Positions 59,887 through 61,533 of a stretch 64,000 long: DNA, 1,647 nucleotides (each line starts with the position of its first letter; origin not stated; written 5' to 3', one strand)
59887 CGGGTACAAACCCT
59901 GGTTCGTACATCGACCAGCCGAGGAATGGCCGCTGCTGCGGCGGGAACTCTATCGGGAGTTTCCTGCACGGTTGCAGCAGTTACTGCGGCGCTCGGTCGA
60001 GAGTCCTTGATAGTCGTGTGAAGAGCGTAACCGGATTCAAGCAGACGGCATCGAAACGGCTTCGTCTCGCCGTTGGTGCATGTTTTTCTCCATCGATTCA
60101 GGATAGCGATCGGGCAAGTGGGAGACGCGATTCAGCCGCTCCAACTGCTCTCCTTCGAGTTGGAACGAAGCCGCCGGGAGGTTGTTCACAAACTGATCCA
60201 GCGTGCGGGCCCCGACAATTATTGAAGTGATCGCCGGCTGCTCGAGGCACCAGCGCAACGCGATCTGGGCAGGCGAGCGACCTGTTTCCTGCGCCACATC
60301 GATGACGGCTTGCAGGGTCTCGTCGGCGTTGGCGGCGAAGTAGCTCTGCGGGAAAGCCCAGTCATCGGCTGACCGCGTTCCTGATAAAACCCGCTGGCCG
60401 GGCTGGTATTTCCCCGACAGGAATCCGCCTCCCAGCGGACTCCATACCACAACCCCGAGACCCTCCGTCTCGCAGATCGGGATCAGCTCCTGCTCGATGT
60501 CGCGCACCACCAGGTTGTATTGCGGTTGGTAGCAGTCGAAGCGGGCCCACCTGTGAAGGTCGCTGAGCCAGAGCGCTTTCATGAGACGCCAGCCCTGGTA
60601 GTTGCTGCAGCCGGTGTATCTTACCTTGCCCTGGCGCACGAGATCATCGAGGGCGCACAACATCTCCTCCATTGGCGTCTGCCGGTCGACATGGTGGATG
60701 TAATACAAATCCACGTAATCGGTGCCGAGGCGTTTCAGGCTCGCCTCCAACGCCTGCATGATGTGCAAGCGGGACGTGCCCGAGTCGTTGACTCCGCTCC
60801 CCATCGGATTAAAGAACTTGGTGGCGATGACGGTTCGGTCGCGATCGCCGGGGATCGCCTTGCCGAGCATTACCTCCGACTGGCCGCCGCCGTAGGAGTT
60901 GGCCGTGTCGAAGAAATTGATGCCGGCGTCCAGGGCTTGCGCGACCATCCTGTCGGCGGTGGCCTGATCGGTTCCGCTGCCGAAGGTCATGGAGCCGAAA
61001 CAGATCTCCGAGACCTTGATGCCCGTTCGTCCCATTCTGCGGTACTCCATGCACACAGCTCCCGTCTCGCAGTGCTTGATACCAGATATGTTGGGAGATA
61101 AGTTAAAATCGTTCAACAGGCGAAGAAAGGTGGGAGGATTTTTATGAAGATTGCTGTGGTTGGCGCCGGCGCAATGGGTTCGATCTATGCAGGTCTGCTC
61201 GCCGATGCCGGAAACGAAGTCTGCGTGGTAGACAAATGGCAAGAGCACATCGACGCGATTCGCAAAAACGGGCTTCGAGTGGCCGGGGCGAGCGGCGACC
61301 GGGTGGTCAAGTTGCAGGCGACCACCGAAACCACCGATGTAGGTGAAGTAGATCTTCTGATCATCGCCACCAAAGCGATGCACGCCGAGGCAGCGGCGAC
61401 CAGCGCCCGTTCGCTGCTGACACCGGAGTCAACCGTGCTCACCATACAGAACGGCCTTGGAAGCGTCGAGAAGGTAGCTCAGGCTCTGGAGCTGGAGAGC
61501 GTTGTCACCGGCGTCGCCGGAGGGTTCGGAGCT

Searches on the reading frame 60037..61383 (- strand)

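Call 58: search_protein_families(library=pfam, proteins=[window:60037-61383:-], max_evalue=0.00001)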
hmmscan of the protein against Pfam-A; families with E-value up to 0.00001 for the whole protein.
window:60037-61383:- (448 aa): 1 family
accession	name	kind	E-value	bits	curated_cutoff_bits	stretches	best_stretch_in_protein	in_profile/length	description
PF00248.27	Aldo_ket_red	-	1.8e-79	267.3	24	1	126-420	1-289/291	Aldo/keto reductase family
